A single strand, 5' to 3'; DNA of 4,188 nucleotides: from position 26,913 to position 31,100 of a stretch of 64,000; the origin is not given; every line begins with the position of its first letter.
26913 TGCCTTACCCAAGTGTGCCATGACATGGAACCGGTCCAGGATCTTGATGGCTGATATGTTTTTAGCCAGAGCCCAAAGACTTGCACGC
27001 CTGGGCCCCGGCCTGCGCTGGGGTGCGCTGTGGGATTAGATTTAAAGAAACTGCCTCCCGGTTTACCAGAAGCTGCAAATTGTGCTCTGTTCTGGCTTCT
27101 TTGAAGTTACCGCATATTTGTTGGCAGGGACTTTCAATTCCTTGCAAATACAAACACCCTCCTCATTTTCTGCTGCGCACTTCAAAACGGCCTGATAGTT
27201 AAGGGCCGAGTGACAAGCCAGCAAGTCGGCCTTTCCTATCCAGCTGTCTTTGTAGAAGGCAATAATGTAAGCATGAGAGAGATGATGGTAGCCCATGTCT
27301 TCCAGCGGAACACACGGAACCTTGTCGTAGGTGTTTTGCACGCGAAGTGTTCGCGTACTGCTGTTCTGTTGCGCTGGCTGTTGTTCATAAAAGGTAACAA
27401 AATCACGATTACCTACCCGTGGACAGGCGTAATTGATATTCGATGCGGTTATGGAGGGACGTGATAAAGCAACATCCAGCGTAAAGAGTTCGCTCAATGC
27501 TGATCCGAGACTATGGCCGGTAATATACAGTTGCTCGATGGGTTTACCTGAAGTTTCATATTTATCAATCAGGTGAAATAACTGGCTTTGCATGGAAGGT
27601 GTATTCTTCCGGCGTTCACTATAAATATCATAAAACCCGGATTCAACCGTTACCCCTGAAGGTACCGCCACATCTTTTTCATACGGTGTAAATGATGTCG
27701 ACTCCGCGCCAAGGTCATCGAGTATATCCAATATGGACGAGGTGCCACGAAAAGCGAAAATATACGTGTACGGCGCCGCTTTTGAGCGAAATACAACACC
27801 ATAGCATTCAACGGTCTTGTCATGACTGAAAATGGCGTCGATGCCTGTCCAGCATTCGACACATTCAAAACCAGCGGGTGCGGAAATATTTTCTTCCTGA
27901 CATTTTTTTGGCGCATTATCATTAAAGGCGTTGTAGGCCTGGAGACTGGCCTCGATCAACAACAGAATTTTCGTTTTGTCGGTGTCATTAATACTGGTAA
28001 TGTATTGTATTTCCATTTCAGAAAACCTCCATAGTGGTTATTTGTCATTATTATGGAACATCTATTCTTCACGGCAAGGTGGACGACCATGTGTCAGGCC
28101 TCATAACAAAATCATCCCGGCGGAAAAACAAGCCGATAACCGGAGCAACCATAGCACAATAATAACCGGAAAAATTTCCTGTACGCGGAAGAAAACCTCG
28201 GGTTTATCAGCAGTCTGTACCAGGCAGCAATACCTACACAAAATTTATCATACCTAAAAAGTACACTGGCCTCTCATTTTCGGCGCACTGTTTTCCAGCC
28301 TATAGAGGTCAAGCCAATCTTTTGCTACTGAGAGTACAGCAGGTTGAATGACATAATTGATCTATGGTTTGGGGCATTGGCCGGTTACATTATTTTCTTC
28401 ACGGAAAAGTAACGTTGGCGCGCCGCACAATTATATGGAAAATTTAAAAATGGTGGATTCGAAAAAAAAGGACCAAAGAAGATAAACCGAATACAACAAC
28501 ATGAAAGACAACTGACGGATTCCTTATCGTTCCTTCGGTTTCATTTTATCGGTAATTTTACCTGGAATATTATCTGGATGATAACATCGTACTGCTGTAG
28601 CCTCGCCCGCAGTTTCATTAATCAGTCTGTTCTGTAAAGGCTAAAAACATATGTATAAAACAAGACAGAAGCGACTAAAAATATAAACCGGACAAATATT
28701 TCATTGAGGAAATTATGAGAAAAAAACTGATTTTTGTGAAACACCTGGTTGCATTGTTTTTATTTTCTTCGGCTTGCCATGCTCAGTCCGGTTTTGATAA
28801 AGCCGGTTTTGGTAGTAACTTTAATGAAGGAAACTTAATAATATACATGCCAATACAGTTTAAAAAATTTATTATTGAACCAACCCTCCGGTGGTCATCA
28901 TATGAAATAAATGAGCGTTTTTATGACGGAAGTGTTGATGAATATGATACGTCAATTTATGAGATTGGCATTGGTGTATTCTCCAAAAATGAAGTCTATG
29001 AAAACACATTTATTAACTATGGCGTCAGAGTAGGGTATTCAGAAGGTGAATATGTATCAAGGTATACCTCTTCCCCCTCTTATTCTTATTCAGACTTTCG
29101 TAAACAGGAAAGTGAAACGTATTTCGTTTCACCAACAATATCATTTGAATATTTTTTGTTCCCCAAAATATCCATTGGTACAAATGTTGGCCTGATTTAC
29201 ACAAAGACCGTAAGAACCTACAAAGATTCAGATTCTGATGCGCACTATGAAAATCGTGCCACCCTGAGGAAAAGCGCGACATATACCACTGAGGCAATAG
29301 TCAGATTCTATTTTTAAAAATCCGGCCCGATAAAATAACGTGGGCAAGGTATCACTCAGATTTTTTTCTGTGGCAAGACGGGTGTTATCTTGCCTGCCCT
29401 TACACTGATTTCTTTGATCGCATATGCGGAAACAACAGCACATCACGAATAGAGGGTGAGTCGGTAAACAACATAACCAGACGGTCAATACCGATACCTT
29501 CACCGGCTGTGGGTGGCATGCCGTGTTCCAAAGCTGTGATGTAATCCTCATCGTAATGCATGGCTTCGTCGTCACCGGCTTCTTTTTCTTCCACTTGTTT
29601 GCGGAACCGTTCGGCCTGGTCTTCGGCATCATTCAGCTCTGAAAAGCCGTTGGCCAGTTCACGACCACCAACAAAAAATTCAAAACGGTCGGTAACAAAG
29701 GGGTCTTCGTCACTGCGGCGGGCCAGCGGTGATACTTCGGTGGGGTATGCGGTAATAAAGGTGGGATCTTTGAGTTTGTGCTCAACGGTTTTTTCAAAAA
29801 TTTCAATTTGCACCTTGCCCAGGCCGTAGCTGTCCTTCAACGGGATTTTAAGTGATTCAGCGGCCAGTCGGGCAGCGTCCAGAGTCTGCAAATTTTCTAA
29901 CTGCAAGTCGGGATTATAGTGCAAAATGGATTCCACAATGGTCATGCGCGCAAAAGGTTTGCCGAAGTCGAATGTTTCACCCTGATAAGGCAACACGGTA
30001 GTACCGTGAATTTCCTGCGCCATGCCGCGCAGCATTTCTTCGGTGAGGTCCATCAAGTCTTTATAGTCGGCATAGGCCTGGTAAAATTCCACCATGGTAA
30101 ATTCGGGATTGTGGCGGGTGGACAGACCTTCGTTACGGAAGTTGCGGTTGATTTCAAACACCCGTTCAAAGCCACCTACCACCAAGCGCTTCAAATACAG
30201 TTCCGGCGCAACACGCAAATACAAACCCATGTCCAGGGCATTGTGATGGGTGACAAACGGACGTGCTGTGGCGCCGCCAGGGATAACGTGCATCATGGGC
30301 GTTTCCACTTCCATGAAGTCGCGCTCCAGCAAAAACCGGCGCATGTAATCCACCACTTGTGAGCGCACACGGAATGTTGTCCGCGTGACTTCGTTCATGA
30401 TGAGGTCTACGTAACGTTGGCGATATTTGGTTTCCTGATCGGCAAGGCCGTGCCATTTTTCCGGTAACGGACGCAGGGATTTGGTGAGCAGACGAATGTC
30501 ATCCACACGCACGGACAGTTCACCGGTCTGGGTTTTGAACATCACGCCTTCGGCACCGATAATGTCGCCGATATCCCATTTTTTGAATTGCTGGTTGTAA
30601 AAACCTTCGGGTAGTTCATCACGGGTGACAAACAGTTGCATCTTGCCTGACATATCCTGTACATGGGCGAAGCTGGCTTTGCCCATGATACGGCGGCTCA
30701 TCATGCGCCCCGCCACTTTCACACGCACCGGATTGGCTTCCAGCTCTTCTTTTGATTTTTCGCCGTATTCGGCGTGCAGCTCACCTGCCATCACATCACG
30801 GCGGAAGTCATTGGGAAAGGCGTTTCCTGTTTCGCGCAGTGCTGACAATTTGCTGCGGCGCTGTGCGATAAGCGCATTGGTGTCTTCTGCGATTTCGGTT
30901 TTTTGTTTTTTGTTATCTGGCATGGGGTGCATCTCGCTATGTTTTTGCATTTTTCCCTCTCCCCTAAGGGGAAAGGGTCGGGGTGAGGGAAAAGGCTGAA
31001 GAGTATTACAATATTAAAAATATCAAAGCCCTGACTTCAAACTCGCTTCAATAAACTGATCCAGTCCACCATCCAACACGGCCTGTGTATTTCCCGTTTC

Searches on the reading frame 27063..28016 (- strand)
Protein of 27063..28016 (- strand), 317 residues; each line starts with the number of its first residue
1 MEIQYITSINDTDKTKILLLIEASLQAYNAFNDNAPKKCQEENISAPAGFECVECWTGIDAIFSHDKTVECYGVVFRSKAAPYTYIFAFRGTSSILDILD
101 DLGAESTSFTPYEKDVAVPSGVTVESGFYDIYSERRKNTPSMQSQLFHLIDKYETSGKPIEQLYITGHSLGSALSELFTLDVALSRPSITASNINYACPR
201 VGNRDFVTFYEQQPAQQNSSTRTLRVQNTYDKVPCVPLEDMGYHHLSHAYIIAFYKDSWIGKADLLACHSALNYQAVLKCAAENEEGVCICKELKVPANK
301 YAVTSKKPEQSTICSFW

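Call 17: search_protein_families(library=pfam, proteins=[window:27063-28016:-], max_evalue=0.001)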
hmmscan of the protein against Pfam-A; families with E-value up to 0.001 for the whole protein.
window:27063-28016:- (317 aa): 1 family
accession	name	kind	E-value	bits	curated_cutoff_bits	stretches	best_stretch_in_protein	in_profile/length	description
PF01764.32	Lipase_3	-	6.7e-23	81.6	22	1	87-239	2-138/140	Lipase (class 3)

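Call 52: search_solved_structures(query=window:27063-28016:-, max_evalue=0.01)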
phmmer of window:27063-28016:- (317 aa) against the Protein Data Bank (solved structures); distinct sequences matched with E-value up to 0.01: 36.
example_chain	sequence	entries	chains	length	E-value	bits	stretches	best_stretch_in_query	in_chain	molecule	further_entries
6unv_A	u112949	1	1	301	3e-08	36.8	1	86-255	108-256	Lipase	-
6a0w_A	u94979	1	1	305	4e-08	36.4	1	69-246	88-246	Lipase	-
1tia_A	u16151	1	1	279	5.6e-08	35.9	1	157-267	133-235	LIPASE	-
4tgl_A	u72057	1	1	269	5.7e-08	35.9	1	48-252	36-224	TRIACYL-GLYCEROL ACYLHYDROLASE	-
1tgl_A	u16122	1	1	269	5.7e-08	35.9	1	48-252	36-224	TRIACYL-GLYCEROL ACYLHYDROLASE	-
5tgl_A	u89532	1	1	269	5.7e-08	35.9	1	48-252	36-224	LIPASE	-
5ch8_A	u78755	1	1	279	7.4e-08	35.5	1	157-267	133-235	Mono- and diacylglycerol lipase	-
1lgy_A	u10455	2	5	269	1.4e-07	34.6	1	47-246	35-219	TRIACYLGLYCEROL LIPASE | LIPASE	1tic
3uuf_A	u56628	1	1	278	2.1e-07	34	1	118-250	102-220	LIP1, secretory lipase (Family 3)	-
3uue_A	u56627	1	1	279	2.2e-07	34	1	118-250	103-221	LIP1, secretory lipase (Family 3)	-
4zre_A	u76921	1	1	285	2.2e-07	33.9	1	118-250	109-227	LIP1, secretory lipase (Family 3)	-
4zrd_A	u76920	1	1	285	2.2e-07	33.9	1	118-250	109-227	LIP1, secretory lipase (Family 3)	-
7spr_A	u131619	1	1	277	2.9e-07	33.6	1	118-250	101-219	LIP1, secretory lipase (Family 3)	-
1dt3_A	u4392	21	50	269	2.9e-07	33.6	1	159-252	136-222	LIPASE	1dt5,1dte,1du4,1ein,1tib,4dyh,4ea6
5ap9_A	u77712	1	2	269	3.3e-07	33.4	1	159-252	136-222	LIPASE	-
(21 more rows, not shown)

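Call 53: search_protein_families(library=ncbifam, proteins=[window:27063-28016:-], max_evalue=0.01)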
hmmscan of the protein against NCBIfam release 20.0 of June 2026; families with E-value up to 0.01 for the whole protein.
window:27063-28016:- (317 aa): 1 family
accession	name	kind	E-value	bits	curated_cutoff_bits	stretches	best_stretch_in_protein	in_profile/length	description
NF041407.1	XopAP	subfamily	0.00049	19.5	400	1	123-239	125-251/318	XopAP family type III secretion system effector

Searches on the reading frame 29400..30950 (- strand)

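Call 17: search_protein_families(library=pfam, proteins=[window:29400-30950:-], max_evalue=0.001)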
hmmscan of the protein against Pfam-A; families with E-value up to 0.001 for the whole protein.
window:29400-30950:- (516 aa): 3 families
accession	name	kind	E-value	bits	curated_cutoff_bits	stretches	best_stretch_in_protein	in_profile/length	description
PF00152.25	tRNA-synt_2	-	1.6e-93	313.6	25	1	171-510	1-307/308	tRNA synthetases class II (D, K and N)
PF01336.31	tRNA_anti-codon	-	1.3e-16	60.7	27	1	77-155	1-75/75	OB-fold nucleic acid binding domain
PF01409.25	tRNA-synt_2d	-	5.2e-05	23.3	19.8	0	263-338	104-178/246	tRNA synthetases class II core domain (F)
